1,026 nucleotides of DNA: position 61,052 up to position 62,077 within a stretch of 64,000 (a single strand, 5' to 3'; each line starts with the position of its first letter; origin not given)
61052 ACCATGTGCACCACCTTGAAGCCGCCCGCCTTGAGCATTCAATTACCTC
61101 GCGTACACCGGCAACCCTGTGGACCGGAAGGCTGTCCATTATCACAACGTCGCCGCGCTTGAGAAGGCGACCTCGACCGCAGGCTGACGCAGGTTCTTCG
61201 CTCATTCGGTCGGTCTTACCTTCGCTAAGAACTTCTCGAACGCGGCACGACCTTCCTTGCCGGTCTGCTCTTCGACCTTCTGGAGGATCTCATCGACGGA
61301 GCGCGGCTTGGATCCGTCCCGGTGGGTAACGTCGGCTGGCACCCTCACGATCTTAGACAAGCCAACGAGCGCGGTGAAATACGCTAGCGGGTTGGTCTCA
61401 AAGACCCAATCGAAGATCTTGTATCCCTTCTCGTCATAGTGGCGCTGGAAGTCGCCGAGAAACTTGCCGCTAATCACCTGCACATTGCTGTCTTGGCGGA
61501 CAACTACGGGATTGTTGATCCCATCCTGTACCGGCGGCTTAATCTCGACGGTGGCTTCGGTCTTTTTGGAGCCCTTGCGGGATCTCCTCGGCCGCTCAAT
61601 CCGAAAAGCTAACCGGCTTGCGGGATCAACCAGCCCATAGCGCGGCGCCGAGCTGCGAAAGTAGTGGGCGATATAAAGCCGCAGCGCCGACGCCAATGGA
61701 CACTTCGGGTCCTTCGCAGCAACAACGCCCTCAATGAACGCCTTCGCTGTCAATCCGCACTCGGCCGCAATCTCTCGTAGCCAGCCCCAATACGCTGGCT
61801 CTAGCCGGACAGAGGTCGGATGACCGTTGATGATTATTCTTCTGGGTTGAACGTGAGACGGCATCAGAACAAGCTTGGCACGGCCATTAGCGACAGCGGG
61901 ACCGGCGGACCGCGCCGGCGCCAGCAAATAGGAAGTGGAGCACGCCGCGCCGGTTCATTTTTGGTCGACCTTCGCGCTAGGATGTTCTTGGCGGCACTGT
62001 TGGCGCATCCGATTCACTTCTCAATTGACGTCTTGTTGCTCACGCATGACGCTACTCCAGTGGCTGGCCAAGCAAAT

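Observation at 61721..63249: Diverged tandem array reiterating the promoter region and RHH core of an RHH_4 gene (three gene starts in 1.5 kb)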

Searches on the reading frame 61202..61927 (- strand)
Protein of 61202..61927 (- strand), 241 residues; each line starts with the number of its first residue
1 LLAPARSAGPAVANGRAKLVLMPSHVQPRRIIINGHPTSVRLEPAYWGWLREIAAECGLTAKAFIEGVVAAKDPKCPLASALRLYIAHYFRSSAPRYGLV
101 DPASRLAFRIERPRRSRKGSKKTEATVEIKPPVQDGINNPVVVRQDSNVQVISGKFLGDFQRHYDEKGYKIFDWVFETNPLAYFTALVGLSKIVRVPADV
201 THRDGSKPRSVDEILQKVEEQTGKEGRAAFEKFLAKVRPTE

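Call 6: search_protein_families(library=pfam, proteins=[window:61202-61927:-], max_evalue=0.1)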
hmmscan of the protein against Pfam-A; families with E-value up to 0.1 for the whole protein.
window:61202-61927:- (241 aa): 1 family
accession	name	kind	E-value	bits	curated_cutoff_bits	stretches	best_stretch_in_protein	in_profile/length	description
PF13467.12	RHH_4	-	2.1e-16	60.2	25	1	28-89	3-66/67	Ribbon-helix-helix domain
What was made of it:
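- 61202..61864 (-): The only intact gene of the array: 220 aa, an RHH_4 domain (residues ~7-68) fused to an uncharacterised ~125-aa helical domain, X. Stop codon at 61202-61204. RHH_4 scores 60.2 bits over profile 3-66/67 (call 6).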

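Call 8: search_protein_families(library=ncbifam, proteins=[window:61202-61927:-], max_evalue=0.01)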
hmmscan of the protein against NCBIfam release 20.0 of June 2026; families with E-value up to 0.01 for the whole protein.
window:61202-61927:- (241 aa): 0 families

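Call 9: find_homologous_proteins(query=window:61205-61864:-, max_evalue=0.001)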
Query window:61205-61864:- (220 aa): 61 proteins with E <= 0.001 among 1139 candidates.
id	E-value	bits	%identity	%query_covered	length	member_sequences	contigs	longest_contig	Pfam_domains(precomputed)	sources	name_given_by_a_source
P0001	3.0e-140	483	97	100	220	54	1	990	PF13467.13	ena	-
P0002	6.9e-134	462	94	100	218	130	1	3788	PF13467.13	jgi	jgi:predicted DNA-binding ribbon-helix-helix protein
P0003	2.9e-111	388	89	92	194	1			PF13467.13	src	-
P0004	1.4e-109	383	97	79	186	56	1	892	PF13467.13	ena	-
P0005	3.9e-107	375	95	83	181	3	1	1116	-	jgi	jgi:hypothetical protein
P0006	2.7e-105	369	94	82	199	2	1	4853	-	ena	-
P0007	6.2e-103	361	94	78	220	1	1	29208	-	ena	-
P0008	1.3e-102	360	86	88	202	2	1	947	-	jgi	jgi:hypothetical protein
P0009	2.7e-98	346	86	83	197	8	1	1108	-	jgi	jgi:hypothetical protein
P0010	5.4e-98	345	98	73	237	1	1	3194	PF05598.17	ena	-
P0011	1.4e-96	340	91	75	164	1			PF13467.13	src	-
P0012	1.9e-96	340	93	75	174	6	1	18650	-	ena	-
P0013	6.5e-95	335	85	83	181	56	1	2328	-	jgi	jgi:hypothetical protein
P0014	1.3e-94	334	95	75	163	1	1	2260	-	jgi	jgi:hypothetical protein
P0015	8.3e-89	315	97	66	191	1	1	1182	-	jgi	jgi:hypothetical protein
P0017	1.4e-79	285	87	69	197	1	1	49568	-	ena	-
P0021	2.2e-74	268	90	63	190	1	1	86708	PF13467.13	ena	-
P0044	2.6e-42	163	62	55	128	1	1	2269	-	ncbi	-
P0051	1.0e-30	125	100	27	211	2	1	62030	PF13467.13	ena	-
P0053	4.2e-25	107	66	38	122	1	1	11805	-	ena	-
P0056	2.8e-16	78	100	18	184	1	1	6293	PF13467.13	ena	-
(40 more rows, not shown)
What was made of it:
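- Checked: Relatives start at the ATG (MPSHV, 61864; cluster representatives of 218-220 aa, call 9).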

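Call 10: find_related_loci(query=window:61205-61864:-, collection=genome_contigs, flank=6000)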
Query window:61205-61864:- (220 aa) in genome_contigs; peptide patterns used: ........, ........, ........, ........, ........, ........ (x = any residue, [..] = any of these).
153 stretches matched a pattern; 7 encode a relative of the query (tblastn E <= 1e-3); 7 distinct loci.
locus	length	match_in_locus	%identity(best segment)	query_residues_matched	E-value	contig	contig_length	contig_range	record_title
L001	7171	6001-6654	94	1-220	1e-139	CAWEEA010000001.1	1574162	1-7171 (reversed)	MAG: uncultured Alphaproteobacteria bacterium isolate MFD03399.bin.2.97 genome assembly, contig: contig_10114, whole gen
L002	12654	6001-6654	93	1-220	1e-139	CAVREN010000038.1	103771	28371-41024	MAG: uncultured Alphaproteobacteria bacterium isolate MFD10071.bin.2.78 genome assembly, contig: contig_30131, whole gen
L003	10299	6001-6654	92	1-220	5e-136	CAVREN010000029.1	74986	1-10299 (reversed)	MAG: uncultured Alphaproteobacteria bacterium isolate MFD10071.bin.2.78 genome assembly, contig: contig_27782, whole gen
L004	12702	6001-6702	83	1-220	1e-129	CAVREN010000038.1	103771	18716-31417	MAG: uncultured Alphaproteobacteria bacterium isolate MFD10071.bin.2.78 genome assembly, contig: contig_30131, whole gen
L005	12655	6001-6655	91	1-220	6e-117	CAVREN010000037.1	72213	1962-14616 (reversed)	MAG: uncultured Alphaproteobacteria bacterium isolate MFD10071.bin.2.78 genome assembly, contig: contig_30125, whole gen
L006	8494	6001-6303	97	1-101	2e-63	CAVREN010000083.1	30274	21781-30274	MAG: uncultured Alphaproteobacteria bacterium isolate MFD10071.bin.2.78 genome assembly, contig: contig_42217, whole gen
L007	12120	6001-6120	95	1-40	8e-23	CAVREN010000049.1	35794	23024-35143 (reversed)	MAG: uncultured Alphaproteobacteria bacterium isolate MFD10071.bin.2.78 genome assembly, contig: contig_31765, whole gen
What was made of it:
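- One MAG holds six loci (call 10).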

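Call 15: find_encoding_contigs(protein=P0021, flank=10000, max_places=4)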
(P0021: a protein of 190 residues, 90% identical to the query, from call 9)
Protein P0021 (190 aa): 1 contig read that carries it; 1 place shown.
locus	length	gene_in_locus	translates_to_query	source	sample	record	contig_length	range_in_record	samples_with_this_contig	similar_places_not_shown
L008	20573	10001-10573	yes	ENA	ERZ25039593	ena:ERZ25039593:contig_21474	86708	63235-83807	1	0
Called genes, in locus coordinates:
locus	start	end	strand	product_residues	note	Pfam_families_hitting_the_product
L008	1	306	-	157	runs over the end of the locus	PF13340:DUF4096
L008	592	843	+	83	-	-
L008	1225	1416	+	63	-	-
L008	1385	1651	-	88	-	-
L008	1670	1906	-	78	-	-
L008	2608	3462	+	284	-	PF08240:ADH_N, PF00107:ADH_zinc_N, PF13602:ADH_zinc_N_2 (weak)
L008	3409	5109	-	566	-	PF00390:malic, PF03949:Malic_M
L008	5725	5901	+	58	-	-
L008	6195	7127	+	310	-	PF01464:SLT, PF05036:SPOR (weak)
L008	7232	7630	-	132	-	-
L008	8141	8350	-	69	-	-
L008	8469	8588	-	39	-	-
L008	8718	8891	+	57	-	-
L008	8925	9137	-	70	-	-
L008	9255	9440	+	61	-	-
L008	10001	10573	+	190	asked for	PF13467:RHH_4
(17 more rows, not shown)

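Call 16: find_encoding_contigs(protein=P0007, flank=10000, max_places=4)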
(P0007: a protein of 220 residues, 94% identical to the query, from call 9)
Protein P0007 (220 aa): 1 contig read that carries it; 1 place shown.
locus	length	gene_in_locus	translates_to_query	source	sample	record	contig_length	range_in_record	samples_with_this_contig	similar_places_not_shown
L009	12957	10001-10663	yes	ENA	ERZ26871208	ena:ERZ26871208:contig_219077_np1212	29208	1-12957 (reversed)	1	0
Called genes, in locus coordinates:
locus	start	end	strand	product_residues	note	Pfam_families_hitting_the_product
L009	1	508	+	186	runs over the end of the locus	PF16747:Adhesin_E (faint)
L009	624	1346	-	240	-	-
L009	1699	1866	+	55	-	-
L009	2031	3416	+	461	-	PF00083:Sugar_tr, PF07690:MFS_1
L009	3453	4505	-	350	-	PF08240:ADH_N, PF00107:ADH_zinc_N, PF13602:ADH_zinc_N_2 (weak)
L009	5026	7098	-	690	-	PF00580:UvrD-helicase, PF13245:AAA_19, PF13604:AAA_30 (faint), PF01443:Viral_helicase1 (faint), PF13361:UvrD_C, PF13538:UvrD_C_2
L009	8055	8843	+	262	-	PF21783:YNCE (weak)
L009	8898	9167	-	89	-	-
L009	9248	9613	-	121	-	PF13474:SnoaL_3 (weak), PF14534:DUF4440, PF12680:SnoaL_2 (weak)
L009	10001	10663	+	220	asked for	-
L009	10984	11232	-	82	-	-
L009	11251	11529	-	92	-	-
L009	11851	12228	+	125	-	-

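Call 21: find_related_loci(query=window:61205-61864:-, collection=metagenome_contigs, flank=4000)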
Query window:61205-61864:- (220 aa) in metagenome_contigs; peptide patterns used: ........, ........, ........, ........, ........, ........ (x = any residue, [..] = any of these).
211 stretches matched a pattern; 27 encode a relative of the query (tblastn E <= 1e-3); 27 distinct loci.
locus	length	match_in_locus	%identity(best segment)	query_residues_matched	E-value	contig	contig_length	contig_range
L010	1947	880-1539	98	1-220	9e-159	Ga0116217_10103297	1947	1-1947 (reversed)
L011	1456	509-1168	95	1-220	2e-156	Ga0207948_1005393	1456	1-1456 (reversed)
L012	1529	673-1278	96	15-218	9e-143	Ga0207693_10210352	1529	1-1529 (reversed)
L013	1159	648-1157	98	1-170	4e-125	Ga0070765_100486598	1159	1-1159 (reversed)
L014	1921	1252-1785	95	41-220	2e-120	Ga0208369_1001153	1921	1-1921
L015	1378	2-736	95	1-175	2e-120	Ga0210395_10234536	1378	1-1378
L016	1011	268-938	75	1-220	1e-109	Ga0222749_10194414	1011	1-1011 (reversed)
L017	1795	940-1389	95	71-220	2e-97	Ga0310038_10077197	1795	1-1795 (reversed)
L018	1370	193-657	84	54-220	1e-94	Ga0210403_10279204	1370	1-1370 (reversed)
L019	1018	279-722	87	71-220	5e-92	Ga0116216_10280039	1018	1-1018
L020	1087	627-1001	98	1-125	4e-86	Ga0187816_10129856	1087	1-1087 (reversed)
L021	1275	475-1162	83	1-220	4e-112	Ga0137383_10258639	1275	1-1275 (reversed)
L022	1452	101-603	92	19-220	1e-82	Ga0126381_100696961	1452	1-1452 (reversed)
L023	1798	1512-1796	96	1-95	2e-61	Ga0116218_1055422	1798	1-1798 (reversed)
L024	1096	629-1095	65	1-156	5e-60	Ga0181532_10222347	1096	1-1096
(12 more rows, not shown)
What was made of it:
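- Many short-read contigs break inside the unit (call 21).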

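Call 29: predict_structure(protein=window:61205-61864:-)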
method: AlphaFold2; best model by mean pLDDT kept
length: 220 residues; sequences in the alignment: 1
mean_pLDDT: 42.7   pTM: 0.30
mean pLDDT of the five models: 42.7, 41.1, 39.8, 37.7, 36.5
residues with pLDDT >= 90: 0; 70-90: 9; 50-70: 40; < 50: 171
segments of 3 or more residues with pLDDT < 50: 1-7, 9-20, 46-184, 216-220
pLDDT, mean of each block of 10 residues (from residue 1): 44 44 53 53 49 38 36 24 30 37 31 33 31 41 40 46 44 31 49 66 70 51
secondary structure, 60 per line:
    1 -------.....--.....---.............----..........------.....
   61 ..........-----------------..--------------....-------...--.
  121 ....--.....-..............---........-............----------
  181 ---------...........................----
elements in order: E8-12 E15-19 H23-35 H40-49 H56-70 E104-107 E120-124 E127-131 H133-146 H150-157 H159-170 H190-216
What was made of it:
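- Tried and rejected: The single-sequence AlphaFold model of the whole protein was poor (pLDDT 43, call 29).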

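Call 34: find_encoding_contigs(protein=P0053, flank=6000, max_places=4)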
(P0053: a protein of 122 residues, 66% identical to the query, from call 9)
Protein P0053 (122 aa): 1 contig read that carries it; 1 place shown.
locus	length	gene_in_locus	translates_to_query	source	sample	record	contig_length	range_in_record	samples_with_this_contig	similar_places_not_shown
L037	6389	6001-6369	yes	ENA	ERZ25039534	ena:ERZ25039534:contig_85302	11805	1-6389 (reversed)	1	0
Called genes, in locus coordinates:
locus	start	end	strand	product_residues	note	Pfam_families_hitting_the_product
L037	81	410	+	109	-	PF05532:CsbD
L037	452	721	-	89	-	-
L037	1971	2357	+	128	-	PF01152:Bac_globin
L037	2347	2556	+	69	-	-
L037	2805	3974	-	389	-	PF00296:Bac_luciferase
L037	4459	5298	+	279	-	PF01548:DEDD_Tnp_IS110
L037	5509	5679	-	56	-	-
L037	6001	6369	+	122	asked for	-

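Call 35: find_encoding_contigs(protein=P0044, flank=6000, max_places=4)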
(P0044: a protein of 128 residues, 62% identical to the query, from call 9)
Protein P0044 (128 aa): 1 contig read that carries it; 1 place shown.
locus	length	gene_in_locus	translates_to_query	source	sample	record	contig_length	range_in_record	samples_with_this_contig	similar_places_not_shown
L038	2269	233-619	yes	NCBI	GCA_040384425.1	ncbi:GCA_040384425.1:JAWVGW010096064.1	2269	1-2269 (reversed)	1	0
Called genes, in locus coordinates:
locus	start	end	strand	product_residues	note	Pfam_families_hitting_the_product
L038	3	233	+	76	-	?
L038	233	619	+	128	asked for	-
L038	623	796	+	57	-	-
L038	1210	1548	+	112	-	PF19905:DUF6378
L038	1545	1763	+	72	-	-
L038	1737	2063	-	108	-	PF14359:DUF4406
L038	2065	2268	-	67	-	?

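Call 40: search_protein_families(library=phrogs, proteins=[window:61205-61864:-], max_evalue=0.01)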
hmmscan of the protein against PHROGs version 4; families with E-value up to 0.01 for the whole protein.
window:61205-61864:- (220 aa): 0 families

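Call 52: find_encoding_contigs(protein=P0017, flank=8000, max_places=3)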
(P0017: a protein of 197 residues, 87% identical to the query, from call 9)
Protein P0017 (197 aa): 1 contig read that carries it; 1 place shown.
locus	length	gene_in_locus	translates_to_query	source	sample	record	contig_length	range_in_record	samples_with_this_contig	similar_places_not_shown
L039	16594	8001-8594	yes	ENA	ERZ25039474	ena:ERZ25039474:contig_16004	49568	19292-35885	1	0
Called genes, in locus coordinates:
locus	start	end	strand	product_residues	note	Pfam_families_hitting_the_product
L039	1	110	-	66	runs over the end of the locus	-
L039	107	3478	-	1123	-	PF00536:SAM_1, PF07647:SAM_2, PF00211:Guanylate_cyc, PF13191:AAA_16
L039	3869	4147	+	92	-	-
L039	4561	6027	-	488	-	PF00536:SAM_1, PF07647:SAM_2, PF00211:Guanylate_cyc, PF13191:AAA_16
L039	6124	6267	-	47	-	-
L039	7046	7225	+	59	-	-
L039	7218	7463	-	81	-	-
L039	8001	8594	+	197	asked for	-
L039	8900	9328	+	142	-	-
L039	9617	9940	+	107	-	PF13384:HTH_23 (weak), PF13565:HTH_32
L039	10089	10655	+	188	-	PF13358:DDE_3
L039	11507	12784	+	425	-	PF13356:Arm-DNA-bind_3, PF00589:Phage_integrase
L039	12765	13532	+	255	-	-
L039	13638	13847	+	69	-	PF12728:HTH_17 (weak)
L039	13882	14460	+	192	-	-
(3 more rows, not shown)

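Call 53: find_encoding_contigs(protein=P0051, flank=8000, max_places=3)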
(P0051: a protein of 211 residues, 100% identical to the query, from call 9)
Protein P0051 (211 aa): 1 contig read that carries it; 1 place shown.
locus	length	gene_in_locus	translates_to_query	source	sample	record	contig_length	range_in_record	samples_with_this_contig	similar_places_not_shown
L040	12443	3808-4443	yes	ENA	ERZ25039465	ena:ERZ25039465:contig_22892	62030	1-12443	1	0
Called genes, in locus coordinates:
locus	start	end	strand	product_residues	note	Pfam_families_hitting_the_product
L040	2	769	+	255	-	?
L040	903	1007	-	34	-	-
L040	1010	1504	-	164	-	PF07883:Cupin_2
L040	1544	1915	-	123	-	PF07883:Cupin_2, PF02311:AraC_binding (weak), PF06249:EutQ (weak)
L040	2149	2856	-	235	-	-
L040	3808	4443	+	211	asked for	PF13467:RHH_4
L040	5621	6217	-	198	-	PF01590:GAF, PF13185:GAF_2, PF13492:GAF_3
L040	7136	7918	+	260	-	PF00211:Guanylate_cyc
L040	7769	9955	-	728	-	PF00211:Guanylate_cyc, PF13191:AAA_16, PF13401:AAA_22 (weak)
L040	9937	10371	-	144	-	PF00536:SAM_1, PF07647:SAM_2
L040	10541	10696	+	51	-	-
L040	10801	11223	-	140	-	-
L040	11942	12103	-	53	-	-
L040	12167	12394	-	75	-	-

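Call 56: find_encoding_contigs(protein=P0056, flank=6000, max_places=3)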
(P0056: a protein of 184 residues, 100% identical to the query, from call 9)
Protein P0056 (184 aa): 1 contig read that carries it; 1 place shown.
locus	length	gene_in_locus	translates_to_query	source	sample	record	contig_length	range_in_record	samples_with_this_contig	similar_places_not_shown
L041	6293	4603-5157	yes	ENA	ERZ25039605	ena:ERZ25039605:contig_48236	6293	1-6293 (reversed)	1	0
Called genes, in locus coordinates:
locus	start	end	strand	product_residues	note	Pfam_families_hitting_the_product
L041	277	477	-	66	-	-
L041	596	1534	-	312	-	PF00324:AA_permease, PF13520:AA_permease_2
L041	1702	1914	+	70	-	-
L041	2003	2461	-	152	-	PF00202:Aminotran_3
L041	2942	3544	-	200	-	PF00534:Glycos_transf_1, PF13692:Glyco_trans_1_4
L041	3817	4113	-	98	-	-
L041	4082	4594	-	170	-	-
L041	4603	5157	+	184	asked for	PF13467:RHH_4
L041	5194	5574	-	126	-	PF00211:Guanylate_cyc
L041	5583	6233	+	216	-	PF01609:DDE_Tnp_1 (weak)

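Call 71: search_protein_families(library=pfam, proteins=[L038:3-233:+], max_evalue=0.1)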
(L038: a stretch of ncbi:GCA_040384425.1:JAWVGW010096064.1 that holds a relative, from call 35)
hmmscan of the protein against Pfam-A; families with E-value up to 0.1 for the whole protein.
L038:3-233:+ (76 aa): 0 families

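Call 75: find_encoding_contigs(protein=window:61202-61864:-, flank=5000, max_places=10)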
Protein window:61202-61864:- (220 aa): no gene with exactly this product is on record in the collection.

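Call 76: list_cluster_members(proteins=[window:61205-61927:-, window:62271-62537:-, window:62873-63136:-, window:62271-62474:-, window:62873-63073:-])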
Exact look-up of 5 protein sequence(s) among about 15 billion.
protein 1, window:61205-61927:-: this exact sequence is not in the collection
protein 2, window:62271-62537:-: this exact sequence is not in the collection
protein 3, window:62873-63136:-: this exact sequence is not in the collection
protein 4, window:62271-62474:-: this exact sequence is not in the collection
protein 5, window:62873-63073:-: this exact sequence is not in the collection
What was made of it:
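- On Tandem duplication / amplification: Exact-protein look-ups found no second instance of this locus (calls 75, 76).
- No identical truncated ORFs are on record elsewhere (call 76).
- Tried and rejected: Copy-number comparison with sister strains was therefore impossible (calls 75, 76).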

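Call 82: find_related_loci(query=window:61205-61864:-, collection=viral_contigs, flank=8000)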
Query window:61205-61864:- (220 aa) in viral_contigs; peptide patterns used: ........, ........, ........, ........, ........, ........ (x = any residue, [..] = any of these).
5 stretches matched a pattern, but none encodes a relative of the query by tblastn (E <= 1e-3).
